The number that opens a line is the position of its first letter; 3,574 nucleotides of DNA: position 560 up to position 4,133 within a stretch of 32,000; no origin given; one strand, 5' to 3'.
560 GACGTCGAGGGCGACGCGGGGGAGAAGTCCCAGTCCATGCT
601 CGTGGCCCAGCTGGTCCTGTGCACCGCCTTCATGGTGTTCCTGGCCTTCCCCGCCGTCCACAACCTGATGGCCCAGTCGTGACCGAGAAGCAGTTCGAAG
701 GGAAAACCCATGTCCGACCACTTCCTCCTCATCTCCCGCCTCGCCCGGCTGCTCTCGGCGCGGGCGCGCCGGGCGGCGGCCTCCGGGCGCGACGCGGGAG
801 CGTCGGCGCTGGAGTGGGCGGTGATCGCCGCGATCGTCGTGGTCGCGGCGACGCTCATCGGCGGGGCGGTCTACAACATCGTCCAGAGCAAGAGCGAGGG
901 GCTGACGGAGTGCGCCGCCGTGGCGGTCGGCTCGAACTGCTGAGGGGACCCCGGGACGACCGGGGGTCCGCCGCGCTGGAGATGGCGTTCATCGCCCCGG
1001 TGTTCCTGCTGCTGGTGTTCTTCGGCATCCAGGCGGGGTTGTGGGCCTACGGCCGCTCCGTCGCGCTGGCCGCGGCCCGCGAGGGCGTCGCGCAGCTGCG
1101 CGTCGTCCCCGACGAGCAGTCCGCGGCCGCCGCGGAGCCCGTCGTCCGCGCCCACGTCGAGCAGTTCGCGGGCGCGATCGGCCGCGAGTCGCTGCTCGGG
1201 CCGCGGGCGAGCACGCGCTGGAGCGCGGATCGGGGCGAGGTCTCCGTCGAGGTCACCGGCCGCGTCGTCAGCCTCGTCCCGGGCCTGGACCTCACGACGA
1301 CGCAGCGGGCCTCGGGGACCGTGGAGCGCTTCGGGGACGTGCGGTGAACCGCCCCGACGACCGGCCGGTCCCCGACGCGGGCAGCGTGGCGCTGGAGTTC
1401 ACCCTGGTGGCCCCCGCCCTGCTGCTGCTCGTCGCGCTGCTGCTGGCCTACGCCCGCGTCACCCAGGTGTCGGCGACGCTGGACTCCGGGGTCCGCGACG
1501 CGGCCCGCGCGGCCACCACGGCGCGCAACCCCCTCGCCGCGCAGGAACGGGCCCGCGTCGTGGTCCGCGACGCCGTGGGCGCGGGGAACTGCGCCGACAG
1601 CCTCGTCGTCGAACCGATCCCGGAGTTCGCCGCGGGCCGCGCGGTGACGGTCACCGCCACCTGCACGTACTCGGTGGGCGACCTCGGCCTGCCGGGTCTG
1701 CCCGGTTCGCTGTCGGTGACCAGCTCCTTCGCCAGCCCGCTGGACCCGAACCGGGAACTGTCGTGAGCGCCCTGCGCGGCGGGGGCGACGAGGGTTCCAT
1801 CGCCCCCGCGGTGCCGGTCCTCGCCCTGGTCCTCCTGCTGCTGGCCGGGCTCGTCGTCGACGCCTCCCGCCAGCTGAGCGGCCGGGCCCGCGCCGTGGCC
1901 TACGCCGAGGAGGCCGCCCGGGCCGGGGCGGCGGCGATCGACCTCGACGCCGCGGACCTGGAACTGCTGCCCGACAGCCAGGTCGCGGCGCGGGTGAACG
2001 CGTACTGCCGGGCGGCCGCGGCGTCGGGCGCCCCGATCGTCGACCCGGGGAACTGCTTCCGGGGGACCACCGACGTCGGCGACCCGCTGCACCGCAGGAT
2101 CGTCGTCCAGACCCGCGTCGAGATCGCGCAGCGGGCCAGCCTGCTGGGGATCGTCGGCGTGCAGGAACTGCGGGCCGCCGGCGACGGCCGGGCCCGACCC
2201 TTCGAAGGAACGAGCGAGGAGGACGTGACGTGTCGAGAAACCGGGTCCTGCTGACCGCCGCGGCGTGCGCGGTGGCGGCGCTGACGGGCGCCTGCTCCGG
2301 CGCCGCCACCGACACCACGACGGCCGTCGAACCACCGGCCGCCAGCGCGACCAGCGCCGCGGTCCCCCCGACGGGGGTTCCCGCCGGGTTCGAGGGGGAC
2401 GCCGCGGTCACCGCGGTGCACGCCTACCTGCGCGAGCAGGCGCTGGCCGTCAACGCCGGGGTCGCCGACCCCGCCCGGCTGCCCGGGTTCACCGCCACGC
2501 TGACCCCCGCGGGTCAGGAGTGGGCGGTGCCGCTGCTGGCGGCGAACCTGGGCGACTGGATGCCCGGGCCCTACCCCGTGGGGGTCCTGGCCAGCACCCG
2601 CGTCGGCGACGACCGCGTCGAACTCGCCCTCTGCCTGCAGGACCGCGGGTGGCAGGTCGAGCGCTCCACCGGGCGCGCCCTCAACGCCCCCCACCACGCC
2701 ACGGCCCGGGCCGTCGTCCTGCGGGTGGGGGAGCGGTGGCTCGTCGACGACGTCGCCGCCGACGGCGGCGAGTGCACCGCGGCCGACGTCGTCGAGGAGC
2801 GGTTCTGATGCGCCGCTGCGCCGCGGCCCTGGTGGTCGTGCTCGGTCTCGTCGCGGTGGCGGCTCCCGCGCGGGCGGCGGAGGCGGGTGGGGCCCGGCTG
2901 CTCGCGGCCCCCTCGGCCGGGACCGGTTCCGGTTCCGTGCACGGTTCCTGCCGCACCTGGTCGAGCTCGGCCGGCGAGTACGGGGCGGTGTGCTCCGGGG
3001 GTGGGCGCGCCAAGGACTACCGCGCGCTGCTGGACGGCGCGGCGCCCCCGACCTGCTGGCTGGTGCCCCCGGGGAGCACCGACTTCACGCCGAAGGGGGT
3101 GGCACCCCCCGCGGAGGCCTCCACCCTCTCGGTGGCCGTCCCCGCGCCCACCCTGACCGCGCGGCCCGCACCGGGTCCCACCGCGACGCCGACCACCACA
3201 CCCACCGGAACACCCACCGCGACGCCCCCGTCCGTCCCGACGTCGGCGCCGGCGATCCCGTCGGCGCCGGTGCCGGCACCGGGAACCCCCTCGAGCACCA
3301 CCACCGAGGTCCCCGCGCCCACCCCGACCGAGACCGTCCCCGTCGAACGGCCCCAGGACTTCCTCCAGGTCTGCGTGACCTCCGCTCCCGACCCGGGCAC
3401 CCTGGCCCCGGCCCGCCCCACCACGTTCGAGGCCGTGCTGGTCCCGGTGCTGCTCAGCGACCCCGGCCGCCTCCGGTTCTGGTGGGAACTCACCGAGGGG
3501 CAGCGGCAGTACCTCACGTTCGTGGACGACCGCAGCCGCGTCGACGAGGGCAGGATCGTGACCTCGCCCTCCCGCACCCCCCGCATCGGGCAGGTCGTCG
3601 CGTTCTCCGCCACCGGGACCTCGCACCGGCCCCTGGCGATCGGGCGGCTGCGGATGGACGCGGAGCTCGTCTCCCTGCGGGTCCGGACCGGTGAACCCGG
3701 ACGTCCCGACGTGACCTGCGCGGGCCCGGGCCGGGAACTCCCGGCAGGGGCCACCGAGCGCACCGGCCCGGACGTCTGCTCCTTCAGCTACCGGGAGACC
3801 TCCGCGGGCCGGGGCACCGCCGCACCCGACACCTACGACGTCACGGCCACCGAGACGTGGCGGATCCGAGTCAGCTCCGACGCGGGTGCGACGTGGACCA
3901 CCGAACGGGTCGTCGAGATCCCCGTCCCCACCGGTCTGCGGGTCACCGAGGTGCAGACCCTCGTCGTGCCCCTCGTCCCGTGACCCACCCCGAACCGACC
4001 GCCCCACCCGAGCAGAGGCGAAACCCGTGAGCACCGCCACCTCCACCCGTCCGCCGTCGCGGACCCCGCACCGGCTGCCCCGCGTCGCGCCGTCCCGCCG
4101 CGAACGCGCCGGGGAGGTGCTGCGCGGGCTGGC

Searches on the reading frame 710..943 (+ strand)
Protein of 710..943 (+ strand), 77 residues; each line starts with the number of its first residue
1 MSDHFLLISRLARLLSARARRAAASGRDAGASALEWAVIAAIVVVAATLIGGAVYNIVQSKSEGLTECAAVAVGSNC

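Call 23: search_protein_families(library=pfam, proteins=[window:710-943:+], max_evalue=10)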
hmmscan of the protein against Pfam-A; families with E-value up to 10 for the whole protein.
window:710-943:+ (77 aa): 5 families
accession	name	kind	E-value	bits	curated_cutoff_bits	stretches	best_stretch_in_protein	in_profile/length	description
PF14029.11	DUF4244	-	0.00088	19.1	27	1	20-62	2-40/54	Protein of unknown function (DUF4244)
PF09933.14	DUF2165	-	0.018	15.5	24.9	1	6-69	77-141/157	Predicted small integral membrane protein (DUF2165)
PF12669.12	FeoB_associated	-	0.027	15.1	27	1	38-69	4-30/44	FeoB-associated Cys-rich membrane protein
PF04964.19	Flp_Fap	-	0.064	13.5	32.2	1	30-46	7-23/46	Flp/Fap pilin component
PF04278.17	Tic22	-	0.14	11.8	23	1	7-64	15-72/244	Tic22-like family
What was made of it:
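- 710..943 (+): Flp-type pilin candidate (77 aa). Weak Pfam DUF4244 (E=8.8e-4) and Flp_Fap (E=0.064) hits (call 23).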

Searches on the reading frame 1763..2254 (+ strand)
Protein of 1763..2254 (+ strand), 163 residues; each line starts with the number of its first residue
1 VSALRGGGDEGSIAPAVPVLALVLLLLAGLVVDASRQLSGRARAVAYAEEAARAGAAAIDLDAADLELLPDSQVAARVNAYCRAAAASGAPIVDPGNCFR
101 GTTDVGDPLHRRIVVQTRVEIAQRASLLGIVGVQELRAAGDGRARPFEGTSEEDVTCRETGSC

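Call 23: search_protein_families(library=pfam, proteins=[window:1763-2254:+], max_evalue=10)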
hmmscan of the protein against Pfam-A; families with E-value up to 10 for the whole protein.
window:1763-2254:+ (163 aa): 2 families
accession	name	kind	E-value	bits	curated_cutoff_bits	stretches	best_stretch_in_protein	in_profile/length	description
PF13400.11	Tad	-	1.4e-09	38.6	22.3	1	11-58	1-47/47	Putative Flp pilus-assembly TadE/G-like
PF07811.17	TadE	-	0.025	15.1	22.9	1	20-53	10-43/43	TadE-like protein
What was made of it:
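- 1763..2254 (+): TadG-like (Tad/TadE-G) pilus assembly protein. Pfam PF13400, E=1.4e-9 (call 23).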

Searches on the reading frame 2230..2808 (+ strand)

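Call 23: search_protein_families(library=pfam, proteins=[window:2230-2808:+], max_evalue=10)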
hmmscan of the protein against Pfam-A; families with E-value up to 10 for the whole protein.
window:2230-2808:+ (192 aa): 1 family
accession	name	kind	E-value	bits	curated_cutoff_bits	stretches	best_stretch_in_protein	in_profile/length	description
PF25706.1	HCMV_UL116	-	2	8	30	1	4-51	28-74/336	Human cytomegalovirus UL116 protein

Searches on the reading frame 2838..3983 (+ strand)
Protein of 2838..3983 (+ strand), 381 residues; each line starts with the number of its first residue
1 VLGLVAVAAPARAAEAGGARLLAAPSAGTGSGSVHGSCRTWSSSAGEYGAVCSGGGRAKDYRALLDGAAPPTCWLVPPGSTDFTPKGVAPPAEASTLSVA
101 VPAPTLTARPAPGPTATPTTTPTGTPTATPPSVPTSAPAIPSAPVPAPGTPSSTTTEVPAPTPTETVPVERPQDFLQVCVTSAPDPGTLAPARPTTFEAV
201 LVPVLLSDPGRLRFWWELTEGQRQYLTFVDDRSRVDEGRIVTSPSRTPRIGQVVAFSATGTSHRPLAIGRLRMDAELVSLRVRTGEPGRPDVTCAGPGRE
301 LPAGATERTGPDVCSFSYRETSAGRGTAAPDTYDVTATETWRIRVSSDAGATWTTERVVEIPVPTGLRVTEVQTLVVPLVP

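Call 23: search_protein_families(library=pfam, proteins=[window:2838-3983:+], max_evalue=10)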
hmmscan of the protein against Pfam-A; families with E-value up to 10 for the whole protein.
window:2838-3983:+ (381 aa): 0 families
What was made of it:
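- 2230..3983 (+): Two secreted proteins between tadG and the LysM gene: a lipoprotein (2230-2808) and a Pro/Thr-rich protein (about 2838-3983). No Pfam hit (call 23).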
